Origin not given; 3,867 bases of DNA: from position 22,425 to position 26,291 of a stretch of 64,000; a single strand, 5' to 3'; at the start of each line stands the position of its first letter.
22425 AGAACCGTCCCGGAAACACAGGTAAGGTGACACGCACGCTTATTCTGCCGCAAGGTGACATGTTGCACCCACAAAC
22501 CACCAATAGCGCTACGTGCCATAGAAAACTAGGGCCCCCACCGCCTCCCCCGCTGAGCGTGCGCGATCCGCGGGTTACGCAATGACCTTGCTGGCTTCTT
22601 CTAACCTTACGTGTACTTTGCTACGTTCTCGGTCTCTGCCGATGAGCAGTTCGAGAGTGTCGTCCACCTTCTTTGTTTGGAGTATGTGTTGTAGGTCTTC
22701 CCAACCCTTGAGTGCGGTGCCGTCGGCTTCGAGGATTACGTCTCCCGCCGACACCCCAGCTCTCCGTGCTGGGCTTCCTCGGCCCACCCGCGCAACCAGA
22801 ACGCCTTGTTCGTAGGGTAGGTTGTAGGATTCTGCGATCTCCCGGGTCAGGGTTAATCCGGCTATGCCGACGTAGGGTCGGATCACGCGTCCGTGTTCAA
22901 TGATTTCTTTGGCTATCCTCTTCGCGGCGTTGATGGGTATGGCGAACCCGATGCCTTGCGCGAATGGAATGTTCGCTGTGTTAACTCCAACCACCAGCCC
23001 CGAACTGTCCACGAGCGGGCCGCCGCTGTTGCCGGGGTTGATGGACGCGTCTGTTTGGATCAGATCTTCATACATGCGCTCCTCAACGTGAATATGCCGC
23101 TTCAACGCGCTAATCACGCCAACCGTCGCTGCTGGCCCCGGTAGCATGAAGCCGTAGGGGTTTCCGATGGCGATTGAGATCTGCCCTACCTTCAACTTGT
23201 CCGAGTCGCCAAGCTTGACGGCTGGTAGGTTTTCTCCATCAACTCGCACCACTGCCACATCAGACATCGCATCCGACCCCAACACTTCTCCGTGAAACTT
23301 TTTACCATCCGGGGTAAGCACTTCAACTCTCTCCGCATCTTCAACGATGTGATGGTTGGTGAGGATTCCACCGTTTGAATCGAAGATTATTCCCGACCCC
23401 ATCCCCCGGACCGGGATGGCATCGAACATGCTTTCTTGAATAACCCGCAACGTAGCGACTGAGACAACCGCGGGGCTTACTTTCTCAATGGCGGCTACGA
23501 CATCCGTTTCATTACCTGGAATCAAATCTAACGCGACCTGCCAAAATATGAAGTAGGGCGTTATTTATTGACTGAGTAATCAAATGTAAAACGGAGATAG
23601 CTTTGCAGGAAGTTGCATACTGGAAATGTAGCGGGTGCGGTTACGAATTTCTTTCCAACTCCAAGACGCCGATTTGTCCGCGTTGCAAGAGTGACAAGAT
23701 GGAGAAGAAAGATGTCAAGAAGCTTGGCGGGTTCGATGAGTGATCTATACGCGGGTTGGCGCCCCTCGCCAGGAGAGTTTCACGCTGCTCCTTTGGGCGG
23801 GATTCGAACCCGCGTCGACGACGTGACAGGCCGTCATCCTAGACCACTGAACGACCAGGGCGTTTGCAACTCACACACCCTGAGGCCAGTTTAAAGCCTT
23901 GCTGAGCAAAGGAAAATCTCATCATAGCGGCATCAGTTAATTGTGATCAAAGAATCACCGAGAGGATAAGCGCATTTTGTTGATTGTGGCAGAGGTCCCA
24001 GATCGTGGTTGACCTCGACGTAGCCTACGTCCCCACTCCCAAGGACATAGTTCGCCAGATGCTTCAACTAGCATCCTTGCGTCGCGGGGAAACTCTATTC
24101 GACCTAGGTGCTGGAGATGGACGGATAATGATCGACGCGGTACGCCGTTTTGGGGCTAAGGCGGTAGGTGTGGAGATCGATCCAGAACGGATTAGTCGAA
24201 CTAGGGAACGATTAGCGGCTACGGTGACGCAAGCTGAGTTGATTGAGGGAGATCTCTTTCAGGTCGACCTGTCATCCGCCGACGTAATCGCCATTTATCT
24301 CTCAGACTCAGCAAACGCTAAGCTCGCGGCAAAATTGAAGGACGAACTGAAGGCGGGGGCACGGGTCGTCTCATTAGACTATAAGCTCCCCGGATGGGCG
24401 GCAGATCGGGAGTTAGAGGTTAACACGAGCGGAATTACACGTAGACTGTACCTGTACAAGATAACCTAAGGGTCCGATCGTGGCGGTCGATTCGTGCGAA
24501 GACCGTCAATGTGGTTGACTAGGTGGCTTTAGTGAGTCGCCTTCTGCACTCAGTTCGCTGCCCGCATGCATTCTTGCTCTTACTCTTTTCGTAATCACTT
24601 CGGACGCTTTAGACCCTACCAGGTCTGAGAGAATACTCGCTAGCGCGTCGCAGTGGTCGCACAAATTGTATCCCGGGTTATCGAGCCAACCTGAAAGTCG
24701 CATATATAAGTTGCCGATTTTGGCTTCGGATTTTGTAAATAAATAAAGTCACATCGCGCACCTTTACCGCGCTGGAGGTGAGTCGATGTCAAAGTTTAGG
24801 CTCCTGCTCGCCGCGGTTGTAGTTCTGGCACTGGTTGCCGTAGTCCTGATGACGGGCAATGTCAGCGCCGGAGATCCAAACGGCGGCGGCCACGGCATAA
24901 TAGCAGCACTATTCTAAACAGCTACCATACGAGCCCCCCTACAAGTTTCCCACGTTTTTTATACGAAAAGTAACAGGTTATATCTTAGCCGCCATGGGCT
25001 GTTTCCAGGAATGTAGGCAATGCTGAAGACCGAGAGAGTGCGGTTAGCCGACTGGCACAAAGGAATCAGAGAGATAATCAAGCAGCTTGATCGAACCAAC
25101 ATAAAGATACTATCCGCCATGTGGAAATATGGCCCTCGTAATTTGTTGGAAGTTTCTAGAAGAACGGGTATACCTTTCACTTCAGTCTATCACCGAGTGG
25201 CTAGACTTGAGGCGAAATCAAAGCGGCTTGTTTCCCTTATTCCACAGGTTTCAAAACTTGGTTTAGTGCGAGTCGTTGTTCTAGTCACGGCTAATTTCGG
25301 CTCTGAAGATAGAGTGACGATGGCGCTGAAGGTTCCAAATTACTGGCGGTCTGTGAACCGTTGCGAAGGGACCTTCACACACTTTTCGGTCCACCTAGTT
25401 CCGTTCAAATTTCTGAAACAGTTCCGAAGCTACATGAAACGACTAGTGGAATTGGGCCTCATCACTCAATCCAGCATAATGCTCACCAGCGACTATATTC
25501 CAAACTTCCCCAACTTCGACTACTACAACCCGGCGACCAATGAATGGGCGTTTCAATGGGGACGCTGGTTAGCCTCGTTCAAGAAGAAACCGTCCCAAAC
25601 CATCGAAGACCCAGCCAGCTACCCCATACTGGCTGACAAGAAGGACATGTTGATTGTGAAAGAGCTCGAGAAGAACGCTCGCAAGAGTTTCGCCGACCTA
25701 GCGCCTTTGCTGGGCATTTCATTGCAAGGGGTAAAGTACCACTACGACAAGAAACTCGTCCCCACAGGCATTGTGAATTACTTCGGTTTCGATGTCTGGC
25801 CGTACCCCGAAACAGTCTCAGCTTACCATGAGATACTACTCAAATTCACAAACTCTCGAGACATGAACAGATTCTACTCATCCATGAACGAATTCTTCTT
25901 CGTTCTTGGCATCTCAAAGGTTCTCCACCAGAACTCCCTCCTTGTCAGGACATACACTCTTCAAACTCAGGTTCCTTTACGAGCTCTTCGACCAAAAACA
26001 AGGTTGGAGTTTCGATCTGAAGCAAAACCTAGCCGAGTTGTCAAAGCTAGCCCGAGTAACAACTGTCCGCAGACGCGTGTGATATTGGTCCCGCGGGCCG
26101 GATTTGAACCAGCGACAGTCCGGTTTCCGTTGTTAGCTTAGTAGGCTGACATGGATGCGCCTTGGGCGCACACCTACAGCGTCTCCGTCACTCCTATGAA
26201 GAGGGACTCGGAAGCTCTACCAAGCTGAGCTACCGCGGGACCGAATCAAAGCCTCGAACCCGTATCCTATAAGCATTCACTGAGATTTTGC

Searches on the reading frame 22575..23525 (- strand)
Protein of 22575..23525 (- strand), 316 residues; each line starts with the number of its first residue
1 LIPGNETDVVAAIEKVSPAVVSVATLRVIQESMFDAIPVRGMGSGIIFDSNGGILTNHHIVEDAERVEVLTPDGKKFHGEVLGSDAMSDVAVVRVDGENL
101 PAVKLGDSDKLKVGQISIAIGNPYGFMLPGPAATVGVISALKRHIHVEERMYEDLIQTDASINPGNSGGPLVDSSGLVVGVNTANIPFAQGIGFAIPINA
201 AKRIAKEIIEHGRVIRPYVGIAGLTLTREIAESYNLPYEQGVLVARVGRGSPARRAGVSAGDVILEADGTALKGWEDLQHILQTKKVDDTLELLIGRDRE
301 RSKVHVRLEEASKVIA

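Call 10: search_protein_families(library=pfam, proteins=[window:22575-23525:-], max_evalue=0.01)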
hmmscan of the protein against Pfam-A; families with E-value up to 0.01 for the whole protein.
window:22575-23525:- (316 aa): 6 families
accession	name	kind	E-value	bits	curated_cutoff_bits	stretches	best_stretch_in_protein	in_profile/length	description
PF13365.12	Trypsin_2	-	1.5e-32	113.7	27.6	1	43-181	1-144/144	Trypsin-like peptidase domain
PF00089.32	Trypsin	-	3.7e-15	56.8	20.6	1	44-202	28-217/220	Trypsin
PF13180.12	PDZ_2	-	4e-13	49.9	27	1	239-308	11-80/80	PDZ domain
PF00595.29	PDZ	-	3.2e-10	40.7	23.2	1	221-295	11-80/81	PDZ domain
PF17820.7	PDZ_6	-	3.3e-09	36.8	27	1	244-293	2-50/54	PDZ domain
PF10459.15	Peptidase_S46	-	0.00057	19.1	22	0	25-63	30-69/698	Peptidase S46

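Call 16: find_encoding_contigs(protein=window:22575-23525:-, flank=10000, max_places=10)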
Protein window:22575-23525:- (316 aa): no gene with exactly this product is on record in the collection.
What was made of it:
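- Tried and rejected: An exact-protein look-up of the HtrA neighbour failed, probably because of the start-codon choice (call 16).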

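Call 17: find_related_loci(query=window:22575-23525:-, collection=genome_contigs, flank=10000)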
Query window:22575-23525:- (316 aa) in genome_contigs; peptide patterns used: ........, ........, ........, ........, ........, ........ (x = any residue, [..] = any of these).
94 stretches matched a pattern; 44 encode a relative of the query (tblastn E <= 1e-3); 44 distinct loci.
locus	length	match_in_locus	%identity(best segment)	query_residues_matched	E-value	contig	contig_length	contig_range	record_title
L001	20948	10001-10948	96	1-316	0e+0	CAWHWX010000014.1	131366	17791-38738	MAG: Candidatus Bathyarchaeota archaeon isolate MFD02248.bin.2.124 genome assembly, contig: contig_53498, whole genome s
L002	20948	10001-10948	95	1-316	0e+0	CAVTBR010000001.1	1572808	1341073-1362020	MAG: Candidatus Bathyarchaeota archaeon isolate MFD02248.bin.2.56 genome assembly, contig: contig_32965, whole genome sh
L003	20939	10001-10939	80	1-313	4e-169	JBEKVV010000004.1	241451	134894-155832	MAG: Candidatus Bathyarchaeia archaeon isolate SPRUCE 612 SPRUCE_612_4, whole genome shotgun sequence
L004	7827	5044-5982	80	1-313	2e-168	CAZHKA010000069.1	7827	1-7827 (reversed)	MAG TPA_asm: uncultured Candidatus Bathyarchaeia archaeon isolate SRP140028_co1_632 genome assembly, contig: k141_143360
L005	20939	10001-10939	79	1-313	2e-166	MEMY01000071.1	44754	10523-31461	MAG: archaeon RBG_16_50_20 RBG_16_scaffold_4371, whole genome shotgun sequence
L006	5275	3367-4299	81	1-311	3e-167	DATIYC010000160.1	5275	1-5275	MAG TPA_asm: Candidatus Acidiferrales bacterium isolate SMAG_U15265 k141_2347507, whole genome shotgun sequence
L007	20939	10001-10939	76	1-313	2e-162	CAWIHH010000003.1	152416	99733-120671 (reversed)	MAG: Candidatus Bathyarchaeota archaeon isolate MFD03726.bin.2.69 genome assembly, contig: contig_14715, whole genome sh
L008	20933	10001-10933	76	1-311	2e-159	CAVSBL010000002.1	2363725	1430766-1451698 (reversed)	MAG: Candidatus Bathyarchaeota archaeon isolate MFD04408.bin.2.179 genome assembly, contig: contig_12384, whole genome s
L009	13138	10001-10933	77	1-311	1e-159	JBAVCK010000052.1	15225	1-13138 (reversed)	MAG: Candidatus Bathyarchaeia archaeon isolate MFD04490_ilm_asm_bin17 k127_124425, whole genome shotgun sequence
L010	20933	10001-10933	76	1-311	6e-159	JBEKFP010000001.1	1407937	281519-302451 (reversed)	MAG: Candidatus Bathyarchaeia archaeon isolate SPRUCE 232 SPRUCE_232_1, whole genome shotgun sequence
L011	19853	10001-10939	79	1-313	2e-157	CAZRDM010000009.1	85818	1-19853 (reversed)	MAG TPA_asm: uncultured Candidatus Bathyarchaeia archaeon isolate SRP231805_co3_316 genome assembly, contig: NODE_42_len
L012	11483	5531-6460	73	1-310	1e-153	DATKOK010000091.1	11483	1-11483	MAG TPA_asm: Candidatus Methylomirabilota bacterium isolate SMAG_U14762 k141_5089505, whole genome shotgun sequence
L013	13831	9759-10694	71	1-311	1e-150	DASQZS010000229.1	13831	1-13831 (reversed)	MAG TPA_asm: Candidatus Acidoferrum sp. isolate SMAG_U11098 k141_120237, whole genome shotgun sequence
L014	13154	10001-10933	74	1-311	2e-147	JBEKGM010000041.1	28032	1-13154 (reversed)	MAG: Candidatus Bathyarchaeia archaeon isolate SPRUCE 253 SPRUCE_253_41, whole genome shotgun sequence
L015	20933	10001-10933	74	1-311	4e-147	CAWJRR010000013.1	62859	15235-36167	MAG: Candidatus Bathyarchaeota archaeon isolate MFD03726.bin.2.72 genome assembly, contig: contig_53616, whole genome sh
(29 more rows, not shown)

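Call 30: search_protein_families(library=pfam, proteins=[L007:11558-12430:+, L007:13220-15478:-, L007:18098-19414:+, L007:15675-16280:-, L002:12365-12748:+, L002:12821-13792:+, L002:13912-14667:+, L001:11294-11716:+, L001:11817-13115:-, L001:13109-14878:-], max_evalue=0.01)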
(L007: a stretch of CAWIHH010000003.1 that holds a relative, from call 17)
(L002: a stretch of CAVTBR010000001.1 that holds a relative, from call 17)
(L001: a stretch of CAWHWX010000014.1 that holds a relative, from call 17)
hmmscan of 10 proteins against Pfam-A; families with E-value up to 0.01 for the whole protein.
L007:11558-12430:+ (290 aa): 1 family
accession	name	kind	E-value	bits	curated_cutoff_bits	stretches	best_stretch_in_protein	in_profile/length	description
PF00589.27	Phage_integrase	-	0.00023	21.4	27.1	1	35-214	10-161/172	Phage integrase family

L007:13220-15478:- (752 aa): 3 families
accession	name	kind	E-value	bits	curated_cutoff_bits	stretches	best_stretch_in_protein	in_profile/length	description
PF01935.23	DUF87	-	1.9e-07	31.8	23.2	1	104-164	24-83/220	Helicase HerA, central domain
PF10412.15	TrwB_AAD_bind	-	0.0015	18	20.5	1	102-143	14-55/387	Type IV secretion-system coupling protein DNA-binding domain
PF05872.18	HerA_C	-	0.0023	17.1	22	0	285-437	220-378/502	Helicase HerA-like C-terminal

L007:18098-19414:+ (438 aa): 0 families

L007:15675-16280:- (201 aa): 10 families
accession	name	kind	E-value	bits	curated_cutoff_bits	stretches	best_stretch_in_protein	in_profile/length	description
PF01978.25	TrmB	-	7.9e-08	32.5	25.6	1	112-170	1-58/68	Sugar-specific transcriptional regulator TrmB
PF13412.12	HTH_24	-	0.00021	21.3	21.9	1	119-164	2-47/48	Winged helix-turn-helix DNA-binding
PF00392.27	GntR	-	0.00037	20.5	27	1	136-168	26-58/64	Bacterial regulatory proteins, gntR family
PF02002.24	TFIIE_alpha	-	0.0012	19.1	22.9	1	119-167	12-60/105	TFIIE alpha subunit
PF12802.13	MarR_2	-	0.0017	18.9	27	1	117-168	2-54/61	MarR family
PF22381.2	Staph_reg_Sar_Rot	-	0.0021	18.5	27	1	112-167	6-61/85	Transcriptional regulator SarA/Rot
PF05491.19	RuvB_C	-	0.0021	18.4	24.7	1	115-154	1-43/72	RuvB C-terminal winged helix domain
PF21715.3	CggR_N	-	0.0028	17.8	30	1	124-168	7-51/71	CggR N-terminal DNA binding domain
PF01047.28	MarR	-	0.0043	17.3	24.6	1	120-167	3-50/59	MarR family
PF13404.12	HTH_AsnC-type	-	0.008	16.4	27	0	121-159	4-42/42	AsnC-type helix-turn-helix domain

L002:12365-12748:+ (127 aa): 2 families
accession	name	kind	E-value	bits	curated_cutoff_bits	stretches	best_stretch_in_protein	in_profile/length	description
PF01243.27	PNPOx_N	-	7.2e-15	55.9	28.1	1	4-117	2-110/120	Pyridoxamine 5'-phosphate oxidase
PF12900.13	Pyridox_ox_2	-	0.0026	18.2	27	1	5-94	3-99/140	Pyridoxamine 5'-phosphate oxidase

L002:12821-13792:+ (323 aa): 4 families
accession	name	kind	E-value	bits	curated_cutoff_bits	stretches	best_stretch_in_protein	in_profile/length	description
PF13602.12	ADH_zinc_N_2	-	2.3e-26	93.8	27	1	193-321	1-134/134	Zinc-binding dehydrogenase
PF08240.17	ADH_N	-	3.9e-17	62.8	23.5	1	27-120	2-103/104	Alcohol dehydrogenase GroES-like domain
PF00107.32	ADH_zinc_N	-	9e-14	52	31.8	1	162-249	1-95/129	Zinc-binding dehydrogenase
PF01262.27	AlaDh_PNT_C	-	0.0024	17.8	23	1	147-219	22-99/214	Alanine dehydrogenase/PNT, C-terminal domain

L002:13912-14667:+ (251 aa): 1 family
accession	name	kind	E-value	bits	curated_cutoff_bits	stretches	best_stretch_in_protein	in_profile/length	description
PF19135.5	DUF5818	-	8.4e-07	28.9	27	1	51-107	7-55/57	Protein of unknown function (DUF5818)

L001:11294-11716:+ (140 aa): 0 families

L001:11817-13115:- (432 aa): 3 families
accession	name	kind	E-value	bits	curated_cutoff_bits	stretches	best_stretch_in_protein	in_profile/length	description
PF01408.29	GFO_IDH_MocA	-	7.3e-20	72.3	24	1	22-145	2-113/120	Oxidoreductase family, NAD-binding Rossmann fold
PF22725.1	GFO_IDH_MocA_C3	-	2.4e-08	34.4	27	1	172-294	11-106/124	GFO/IDH/MocA C-terminal domain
PF02894.22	GFO_IDH_MocA_C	-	7.9e-05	23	22.9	1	195-407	32-217/218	Oxidoreductase family, C-terminal alpha/beta domain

L001:13109-14878:- (589 aa): 2 families
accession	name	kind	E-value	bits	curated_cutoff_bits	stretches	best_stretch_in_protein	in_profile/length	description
PF13520.12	AA_permease_2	-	2.9e-19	69.8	27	1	49-493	1-394/427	Amino acid permease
PF00324.27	AA_permease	-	1.9e-10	40.5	24.6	1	82-452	29-365/470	Amino acid permease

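Call 76: search_protein_families(library=pfam, proteins=[L001:15392-16414:+, L001:16736-17824:-, L001:17849-18937:-, L001:19108-19938:+, L001:19954-20733:-, L011:13097-13777:-, L011:14079-14753:+, L011:15275-15796:-, L011:15780-16859:-, L011:17048-17464:-], max_evalue=0.001)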
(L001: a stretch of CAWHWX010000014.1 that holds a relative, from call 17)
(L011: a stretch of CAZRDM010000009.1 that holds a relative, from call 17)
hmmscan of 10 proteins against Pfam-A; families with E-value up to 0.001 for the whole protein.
L001:15392-16414:+ (340 aa): 1 family
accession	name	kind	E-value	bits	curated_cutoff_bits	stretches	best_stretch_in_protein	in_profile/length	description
PF14315.11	DUF4380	-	1.5e-07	31.2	29.4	1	2-293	17-294/295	Domain of unknown function (DUF4380)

L001:16736-17824:- (362 aa): 2 families
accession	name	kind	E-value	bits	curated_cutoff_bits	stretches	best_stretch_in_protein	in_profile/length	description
PF13378.12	MR_MLE_C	-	5e-63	213.2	29.4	1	135-359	2-211/219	Enolase C-terminal domain-like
PF02746.21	MR_MLE_N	-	1.7e-23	83.5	22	1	22-114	28-117/117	Mandelate racemase / muconate lactonizing enzyme, N-terminal domain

L001:17849-18937:- (362 aa): 1 family
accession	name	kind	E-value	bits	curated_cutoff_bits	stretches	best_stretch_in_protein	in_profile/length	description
PF00296.26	Bac_luciferase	-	2e-46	159.2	27.9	1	11-301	21-314/314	Luciferase-like monooxygenase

L001:19108-19938:+ (276 aa): 1 family
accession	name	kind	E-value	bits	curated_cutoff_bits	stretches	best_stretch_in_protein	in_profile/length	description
PF08450.18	SGL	-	1.6e-89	300.2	26.3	1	1-242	1-246/246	SMP-30/Gluconolactonase/LRE-like region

L001:19954-20733:- (259 aa): 1 family
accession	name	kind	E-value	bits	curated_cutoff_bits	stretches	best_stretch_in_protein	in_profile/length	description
PF01261.30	AP_endonuc_2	-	2.4e-35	122.8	31.1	1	22-251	2-243/249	Xylose isomerase-like TIM barrel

L011:13097-13777:- (226 aa): 1 family
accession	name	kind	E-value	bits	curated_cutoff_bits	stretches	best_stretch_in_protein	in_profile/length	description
PF02965.22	Met_synt_B12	-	8.6e-07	29.1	25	1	152-190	210-248/273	Vitamin B12 dependent methionine synthase, activation domain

L011:14079-14753:+ (224 aa): 3 families
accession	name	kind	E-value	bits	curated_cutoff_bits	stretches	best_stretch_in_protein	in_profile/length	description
PF01909.29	NTP_transf_2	-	6.4e-06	26.9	21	1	118-187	6-78/93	Nucleotidyltransferase domain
PF18765.7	Polbeta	-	9.2e-05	23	26.9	1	131-167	16-55/93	Polymerase beta, Nucleotidyltransferase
PF22600.2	MTPAP-like_central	-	0.00014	22.4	27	1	127-163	38-74/139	Poly(A) RNA polymerase, mitochondrial-like, central palm domain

L011:15275-15796:- (173 aa): 1 family
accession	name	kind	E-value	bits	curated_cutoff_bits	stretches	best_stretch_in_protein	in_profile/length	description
PF19502.5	DUF6036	-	1.9e-09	38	23.6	1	9-130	3-117/164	Nucleotidyltransferase of unknown function (DUF6036)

L011:15780-16859:- (359 aa): 0 families

L011:17048-17464:- (138 aa): 0 families

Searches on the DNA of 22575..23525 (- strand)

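Call 56: search_rna_families(sources=[L072, L074, L071, L003, L022], threshold=gathering)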
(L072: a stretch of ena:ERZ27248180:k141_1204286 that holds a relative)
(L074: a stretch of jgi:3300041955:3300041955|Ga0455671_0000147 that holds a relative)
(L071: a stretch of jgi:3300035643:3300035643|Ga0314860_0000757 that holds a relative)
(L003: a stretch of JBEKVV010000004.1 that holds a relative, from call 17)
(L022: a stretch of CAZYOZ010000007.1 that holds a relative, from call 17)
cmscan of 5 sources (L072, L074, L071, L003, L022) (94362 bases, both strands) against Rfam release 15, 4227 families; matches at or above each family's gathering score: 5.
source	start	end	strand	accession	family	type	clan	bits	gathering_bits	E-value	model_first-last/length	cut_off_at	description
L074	8312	8384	+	RF00005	tRNA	Gene; tRNA;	CL00001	43.4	29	9.6e-06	1-71/71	no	tRNA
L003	9658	9730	+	RF00005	tRNA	Gene; tRNA;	CL00001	43.4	29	9.6e-06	1-71/71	no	tRNA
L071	359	480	+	RF00005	tRNA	Gene; tRNA;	CL00001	40.7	29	5.4e-05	1-71/71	no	tRNA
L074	5983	6133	+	RF00005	tRNA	Gene; tRNA;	CL00001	39.7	29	0.0001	1-71/71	no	tRNA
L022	9617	9680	+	RF00005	tRNA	Gene; tRNA;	CL00001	39.6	29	0.00011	5-66/71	no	tRNA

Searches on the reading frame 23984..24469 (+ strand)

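Call 10: search_protein_families(library=pfam, proteins=[window:23984-24469:+], max_evalue=0.01)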
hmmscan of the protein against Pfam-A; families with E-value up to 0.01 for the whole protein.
window:23984-24469:+ (161 aa): 10 families
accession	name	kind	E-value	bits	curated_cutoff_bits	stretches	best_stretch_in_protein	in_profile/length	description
PF13649.12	Methyltransf_25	-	1.6e-08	35.5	27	1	40-109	3-73/97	Methyltransferase domain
PF02353.26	CMAS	-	1e-07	32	27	1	23-83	51-111/273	Mycolic acid cyclopropane synthetase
PF13847.12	Methyltransf_31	-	2.9e-07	30.7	27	1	33-125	2-104/145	Methyltransferase domain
PF00891.24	Methyltransf_2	-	5.3e-06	26.4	22.3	1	23-132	51-166/210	O-methyltransferase domain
PF13489.12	Methyltransf_23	-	4.7e-05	23.6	27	1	29-76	16-61/164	Methyltransferase domain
PF08242.18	Methyltransf_12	-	5.9e-05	24.2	30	1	40-104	2-71/98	Methyltransferase domain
PF08241.18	Methyltransf_11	-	8.8e-05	23.5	21.2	1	40-103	2-65/95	Methyltransferase domain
PF08123.19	DOT1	-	0.00011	22.2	23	1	18-68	26-77/205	Histone methylation protein DOT1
PF02254.24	TrkA_N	-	0.00036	21.3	23.8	1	46-128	10-96/116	TrkA-N domain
PF06325.19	PrmA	-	0.0028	17.6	22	1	32-126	159-254/296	Ribosomal protein L11 methyltransferase (PrmA)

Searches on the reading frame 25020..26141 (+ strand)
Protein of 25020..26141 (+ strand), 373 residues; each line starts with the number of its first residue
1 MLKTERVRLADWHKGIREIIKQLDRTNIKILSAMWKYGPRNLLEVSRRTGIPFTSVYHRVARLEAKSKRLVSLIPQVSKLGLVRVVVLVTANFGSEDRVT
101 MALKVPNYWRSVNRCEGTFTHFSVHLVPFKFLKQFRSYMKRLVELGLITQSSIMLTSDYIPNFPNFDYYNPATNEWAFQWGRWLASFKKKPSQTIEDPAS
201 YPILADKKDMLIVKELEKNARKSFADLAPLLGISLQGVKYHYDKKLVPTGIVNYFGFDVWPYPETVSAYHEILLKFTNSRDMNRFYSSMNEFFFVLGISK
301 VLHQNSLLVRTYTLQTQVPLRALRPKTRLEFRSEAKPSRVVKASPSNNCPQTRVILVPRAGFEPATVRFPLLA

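Call 10: search_protein_families(library=pfam, proteins=[window:25020-26141:+], max_evalue=0.01)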
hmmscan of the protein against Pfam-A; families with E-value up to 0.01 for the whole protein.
window:25020-26141:+ (373 aa): 5 families
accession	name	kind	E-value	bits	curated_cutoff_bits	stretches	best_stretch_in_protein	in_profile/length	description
PF13412.12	HTH_24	-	6.8e-14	51.6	21.9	2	206-243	2-39/48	Winged helix-turn-helix DNA-binding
PF13404.12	HTH_AsnC-type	-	8e-12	45.2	27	2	206-236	2-32/42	AsnC-type helix-turn-helix domain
PF12840.13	HTH_20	-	2.5e-05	24.6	27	0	24-64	3-43/51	Helix-turn-helix domain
PF14337.13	Abi_alpha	-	0.00075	20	29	0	13-85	69-145/196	Abortive infection alpha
PF01978.25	TrmB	-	0.0016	18.7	25.6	1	26-66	9-49/68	Sugar-specific transcriptional regulator TrmB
